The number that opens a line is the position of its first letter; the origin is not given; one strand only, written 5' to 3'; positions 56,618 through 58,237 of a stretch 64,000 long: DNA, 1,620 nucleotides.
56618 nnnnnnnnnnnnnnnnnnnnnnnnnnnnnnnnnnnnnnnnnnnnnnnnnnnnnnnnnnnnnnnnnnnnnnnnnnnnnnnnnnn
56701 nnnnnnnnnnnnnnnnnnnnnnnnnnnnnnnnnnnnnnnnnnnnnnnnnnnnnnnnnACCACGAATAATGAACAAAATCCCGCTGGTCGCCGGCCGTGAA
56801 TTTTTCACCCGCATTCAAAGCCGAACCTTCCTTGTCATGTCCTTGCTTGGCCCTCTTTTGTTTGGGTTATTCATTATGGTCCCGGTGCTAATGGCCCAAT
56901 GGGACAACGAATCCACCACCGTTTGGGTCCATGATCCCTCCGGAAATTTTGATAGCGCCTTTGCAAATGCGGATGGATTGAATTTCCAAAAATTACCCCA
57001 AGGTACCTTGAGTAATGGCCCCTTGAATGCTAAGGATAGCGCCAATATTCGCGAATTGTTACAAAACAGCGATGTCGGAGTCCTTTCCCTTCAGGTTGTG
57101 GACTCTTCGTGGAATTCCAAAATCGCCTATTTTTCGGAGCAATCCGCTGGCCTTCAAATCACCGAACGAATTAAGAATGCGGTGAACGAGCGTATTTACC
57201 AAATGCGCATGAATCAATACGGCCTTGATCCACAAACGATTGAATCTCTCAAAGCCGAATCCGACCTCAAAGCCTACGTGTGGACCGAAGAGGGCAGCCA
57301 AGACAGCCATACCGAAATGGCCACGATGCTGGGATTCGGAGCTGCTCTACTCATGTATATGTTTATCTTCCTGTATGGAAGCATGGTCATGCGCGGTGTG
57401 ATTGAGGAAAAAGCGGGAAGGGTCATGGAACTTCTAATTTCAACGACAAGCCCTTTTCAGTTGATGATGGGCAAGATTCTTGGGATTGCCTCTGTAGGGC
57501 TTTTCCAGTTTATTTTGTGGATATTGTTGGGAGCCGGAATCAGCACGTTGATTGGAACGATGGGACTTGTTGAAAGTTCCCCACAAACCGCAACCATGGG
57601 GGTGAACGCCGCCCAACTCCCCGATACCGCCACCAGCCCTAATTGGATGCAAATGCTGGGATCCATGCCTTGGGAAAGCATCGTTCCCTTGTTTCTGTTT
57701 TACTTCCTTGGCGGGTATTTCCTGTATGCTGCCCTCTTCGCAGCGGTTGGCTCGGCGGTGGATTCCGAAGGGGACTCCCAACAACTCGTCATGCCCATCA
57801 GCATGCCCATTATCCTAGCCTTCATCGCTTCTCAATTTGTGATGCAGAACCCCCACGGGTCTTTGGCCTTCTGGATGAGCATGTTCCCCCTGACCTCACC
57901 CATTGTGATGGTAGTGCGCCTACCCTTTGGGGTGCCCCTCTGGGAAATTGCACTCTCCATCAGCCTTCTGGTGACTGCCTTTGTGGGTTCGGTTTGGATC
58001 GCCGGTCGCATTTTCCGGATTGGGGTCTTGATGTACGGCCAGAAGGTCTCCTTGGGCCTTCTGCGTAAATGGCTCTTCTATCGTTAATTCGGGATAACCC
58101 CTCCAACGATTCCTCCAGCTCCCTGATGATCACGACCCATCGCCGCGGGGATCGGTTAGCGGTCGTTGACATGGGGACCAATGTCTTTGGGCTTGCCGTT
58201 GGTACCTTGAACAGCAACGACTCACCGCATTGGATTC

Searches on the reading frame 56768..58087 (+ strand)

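Call 56: search_protein_families(library=pfam, proteins=[window:56768-58087:+], max_evalue=0.001)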
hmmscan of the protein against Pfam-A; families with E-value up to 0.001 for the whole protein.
window:56768-58087:+ (439 aa): 1 family
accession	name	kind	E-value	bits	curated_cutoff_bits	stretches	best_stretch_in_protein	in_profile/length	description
PF12698.13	ABC2_membrane_3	-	7.3e-52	177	31.6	1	20-412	2-345/347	ABC-2 family transporter protein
